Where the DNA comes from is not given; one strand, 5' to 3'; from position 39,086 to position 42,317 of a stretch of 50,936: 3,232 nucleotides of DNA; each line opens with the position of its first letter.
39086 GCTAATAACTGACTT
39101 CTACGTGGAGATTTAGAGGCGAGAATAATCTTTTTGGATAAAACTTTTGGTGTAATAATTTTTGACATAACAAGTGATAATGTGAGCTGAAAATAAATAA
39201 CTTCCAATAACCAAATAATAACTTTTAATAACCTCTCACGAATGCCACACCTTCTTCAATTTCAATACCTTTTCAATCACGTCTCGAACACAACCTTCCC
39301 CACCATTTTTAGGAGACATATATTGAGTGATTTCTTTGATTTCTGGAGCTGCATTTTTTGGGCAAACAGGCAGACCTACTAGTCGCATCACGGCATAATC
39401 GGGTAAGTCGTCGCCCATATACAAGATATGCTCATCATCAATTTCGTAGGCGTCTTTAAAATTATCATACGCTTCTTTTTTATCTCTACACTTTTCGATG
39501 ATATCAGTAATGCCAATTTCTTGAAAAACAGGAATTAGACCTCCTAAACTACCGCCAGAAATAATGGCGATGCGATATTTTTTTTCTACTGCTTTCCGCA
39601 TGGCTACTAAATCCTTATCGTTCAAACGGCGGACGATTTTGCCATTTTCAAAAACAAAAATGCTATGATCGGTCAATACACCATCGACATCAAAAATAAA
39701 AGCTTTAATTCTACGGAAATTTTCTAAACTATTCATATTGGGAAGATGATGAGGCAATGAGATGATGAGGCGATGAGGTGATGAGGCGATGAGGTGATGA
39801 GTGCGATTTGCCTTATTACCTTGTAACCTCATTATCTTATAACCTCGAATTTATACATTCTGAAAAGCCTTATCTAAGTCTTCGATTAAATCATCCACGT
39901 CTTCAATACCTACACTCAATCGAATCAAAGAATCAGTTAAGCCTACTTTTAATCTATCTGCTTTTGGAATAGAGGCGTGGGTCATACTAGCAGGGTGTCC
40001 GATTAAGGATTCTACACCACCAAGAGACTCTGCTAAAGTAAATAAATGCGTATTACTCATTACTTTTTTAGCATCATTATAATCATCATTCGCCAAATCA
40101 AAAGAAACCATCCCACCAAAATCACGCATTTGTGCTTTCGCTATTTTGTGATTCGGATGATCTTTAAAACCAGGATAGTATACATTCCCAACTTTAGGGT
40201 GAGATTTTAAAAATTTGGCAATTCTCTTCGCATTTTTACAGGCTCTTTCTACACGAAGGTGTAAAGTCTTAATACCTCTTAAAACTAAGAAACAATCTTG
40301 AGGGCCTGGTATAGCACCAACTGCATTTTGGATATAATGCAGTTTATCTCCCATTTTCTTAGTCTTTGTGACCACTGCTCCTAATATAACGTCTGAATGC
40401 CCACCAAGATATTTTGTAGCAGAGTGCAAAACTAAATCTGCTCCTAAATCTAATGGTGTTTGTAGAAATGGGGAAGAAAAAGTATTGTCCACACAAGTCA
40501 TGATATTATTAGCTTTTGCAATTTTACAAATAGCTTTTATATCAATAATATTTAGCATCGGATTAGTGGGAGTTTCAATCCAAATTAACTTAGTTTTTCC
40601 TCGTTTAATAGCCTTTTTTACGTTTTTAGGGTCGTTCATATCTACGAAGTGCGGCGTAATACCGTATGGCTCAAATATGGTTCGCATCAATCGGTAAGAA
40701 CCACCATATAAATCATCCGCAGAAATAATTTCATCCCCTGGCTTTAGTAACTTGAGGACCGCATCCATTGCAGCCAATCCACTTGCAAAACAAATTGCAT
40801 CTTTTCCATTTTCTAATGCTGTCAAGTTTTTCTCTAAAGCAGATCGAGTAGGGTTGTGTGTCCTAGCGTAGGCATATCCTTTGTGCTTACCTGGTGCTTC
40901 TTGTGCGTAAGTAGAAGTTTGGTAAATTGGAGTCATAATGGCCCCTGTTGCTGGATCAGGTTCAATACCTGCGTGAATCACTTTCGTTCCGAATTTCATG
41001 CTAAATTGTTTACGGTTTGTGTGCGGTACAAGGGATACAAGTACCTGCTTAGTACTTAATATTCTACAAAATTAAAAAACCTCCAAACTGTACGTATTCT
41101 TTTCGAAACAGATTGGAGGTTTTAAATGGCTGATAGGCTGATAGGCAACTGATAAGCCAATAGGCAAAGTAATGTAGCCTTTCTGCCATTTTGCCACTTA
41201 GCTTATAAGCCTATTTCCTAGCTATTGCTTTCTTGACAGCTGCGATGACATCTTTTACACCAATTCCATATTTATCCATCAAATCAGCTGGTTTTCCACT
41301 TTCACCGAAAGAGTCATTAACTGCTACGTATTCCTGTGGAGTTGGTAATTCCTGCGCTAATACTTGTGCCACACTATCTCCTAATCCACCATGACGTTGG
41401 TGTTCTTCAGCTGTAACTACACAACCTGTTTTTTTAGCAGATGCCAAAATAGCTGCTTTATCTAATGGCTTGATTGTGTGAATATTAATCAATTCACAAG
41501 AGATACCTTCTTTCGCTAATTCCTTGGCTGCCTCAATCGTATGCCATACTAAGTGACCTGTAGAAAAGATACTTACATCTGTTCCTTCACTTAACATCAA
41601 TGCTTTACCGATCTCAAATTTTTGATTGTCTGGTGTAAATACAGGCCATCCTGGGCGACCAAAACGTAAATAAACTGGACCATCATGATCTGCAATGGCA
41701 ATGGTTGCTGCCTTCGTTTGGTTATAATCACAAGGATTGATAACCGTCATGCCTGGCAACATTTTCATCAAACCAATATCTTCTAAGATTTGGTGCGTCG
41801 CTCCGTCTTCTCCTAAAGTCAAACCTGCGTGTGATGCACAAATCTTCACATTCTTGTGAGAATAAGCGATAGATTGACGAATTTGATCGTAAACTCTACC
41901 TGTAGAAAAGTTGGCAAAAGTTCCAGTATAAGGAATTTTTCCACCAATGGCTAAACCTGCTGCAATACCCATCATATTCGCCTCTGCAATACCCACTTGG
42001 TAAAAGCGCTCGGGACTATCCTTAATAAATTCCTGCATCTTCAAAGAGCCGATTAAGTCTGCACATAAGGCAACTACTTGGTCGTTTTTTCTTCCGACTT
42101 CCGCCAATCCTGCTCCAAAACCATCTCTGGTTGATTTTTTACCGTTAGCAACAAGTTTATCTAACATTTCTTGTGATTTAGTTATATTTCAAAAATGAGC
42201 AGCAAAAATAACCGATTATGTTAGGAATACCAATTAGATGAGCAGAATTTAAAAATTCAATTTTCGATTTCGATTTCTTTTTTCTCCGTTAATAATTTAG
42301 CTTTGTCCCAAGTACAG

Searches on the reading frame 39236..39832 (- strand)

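Call 100: search_protein_families(library=pfam, proteins=[window:39236-39832:-], max_evalue=0.001)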
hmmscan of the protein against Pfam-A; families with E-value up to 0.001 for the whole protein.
window:39236-39832:- (198 aa): 2 families
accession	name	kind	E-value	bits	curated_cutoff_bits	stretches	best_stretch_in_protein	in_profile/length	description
PF08282.18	Hydrolase_3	-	5.7e-12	46.3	20.9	1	108-180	178-250/255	haloacid dehalogenase-like hydrolase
PF00702.32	Hydrolase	-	8.2e-07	30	26.4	0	78-152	107-190/191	haloacid dehalogenase-like hydrolase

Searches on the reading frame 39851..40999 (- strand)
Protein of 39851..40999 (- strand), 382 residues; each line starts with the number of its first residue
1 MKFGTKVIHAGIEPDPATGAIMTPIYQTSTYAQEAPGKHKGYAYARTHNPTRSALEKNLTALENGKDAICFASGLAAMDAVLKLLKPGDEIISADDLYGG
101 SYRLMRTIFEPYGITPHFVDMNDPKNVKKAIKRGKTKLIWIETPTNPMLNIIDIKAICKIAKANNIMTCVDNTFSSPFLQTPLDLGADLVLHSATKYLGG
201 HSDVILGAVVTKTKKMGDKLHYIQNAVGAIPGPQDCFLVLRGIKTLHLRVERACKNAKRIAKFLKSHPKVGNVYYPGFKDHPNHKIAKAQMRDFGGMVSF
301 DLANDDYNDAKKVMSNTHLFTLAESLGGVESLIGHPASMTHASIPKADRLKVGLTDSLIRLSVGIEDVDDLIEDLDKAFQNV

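Call 100: search_protein_families(library=pfam, proteins=[window:39851-40999:-], max_evalue=0.001)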
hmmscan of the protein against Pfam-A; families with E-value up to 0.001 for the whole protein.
window:39851-40999:- (382 aa): 4 families
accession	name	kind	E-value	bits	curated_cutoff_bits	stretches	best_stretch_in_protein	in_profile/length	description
PF01053.26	Cys_Met_Meta_PP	-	5.2e-157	522.7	27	1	5-380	2-381/381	Cys/Met metabolism PLP-dependent enzyme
PF00155.27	Aminotran_1_2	-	1.6e-10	41.2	19.7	1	37-176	33-190/361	Aminotransferase class I and II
PF06838.17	Met_gamma_lyase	-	0.00013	21.1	24.2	1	71-215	79-242/405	Methionine gamma-lyase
PF01041.23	DegT_DnrJ_EryC1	-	0.00038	20.2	19.8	0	49-168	23-142/360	DegT/DnrJ/EryC1/StrS aminotransferase family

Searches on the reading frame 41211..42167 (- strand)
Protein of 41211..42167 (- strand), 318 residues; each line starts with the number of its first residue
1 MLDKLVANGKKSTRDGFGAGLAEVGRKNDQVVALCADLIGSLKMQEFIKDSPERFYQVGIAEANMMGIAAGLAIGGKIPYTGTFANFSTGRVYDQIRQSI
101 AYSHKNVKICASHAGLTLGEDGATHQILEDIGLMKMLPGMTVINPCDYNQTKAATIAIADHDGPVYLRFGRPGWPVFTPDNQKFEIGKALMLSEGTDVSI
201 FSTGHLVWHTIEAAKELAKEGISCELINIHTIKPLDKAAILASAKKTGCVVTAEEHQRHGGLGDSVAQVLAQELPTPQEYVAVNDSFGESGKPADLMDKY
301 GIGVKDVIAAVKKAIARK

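Call 100: search_protein_families(library=pfam, proteins=[window:41211-42167:-], max_evalue=0.001)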
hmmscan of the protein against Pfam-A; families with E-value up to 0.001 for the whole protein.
window:41211-42167:- (318 aa): 3 families
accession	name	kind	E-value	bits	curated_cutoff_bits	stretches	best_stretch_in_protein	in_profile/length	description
PF02779.29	Transket_pyr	-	1.1e-40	139.6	27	1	11-171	3-169/174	Transketolase, pyrimidine binding domain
PF02780.25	Transketolase_C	-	1.4e-31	109.4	25.9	1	187-307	1-124/124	Transketolase, C-terminal domain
PF22613.1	Transketolase_C_1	-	2.5e-05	24.9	27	1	195-302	11-112/113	Transketolase-like TK C-terminal domain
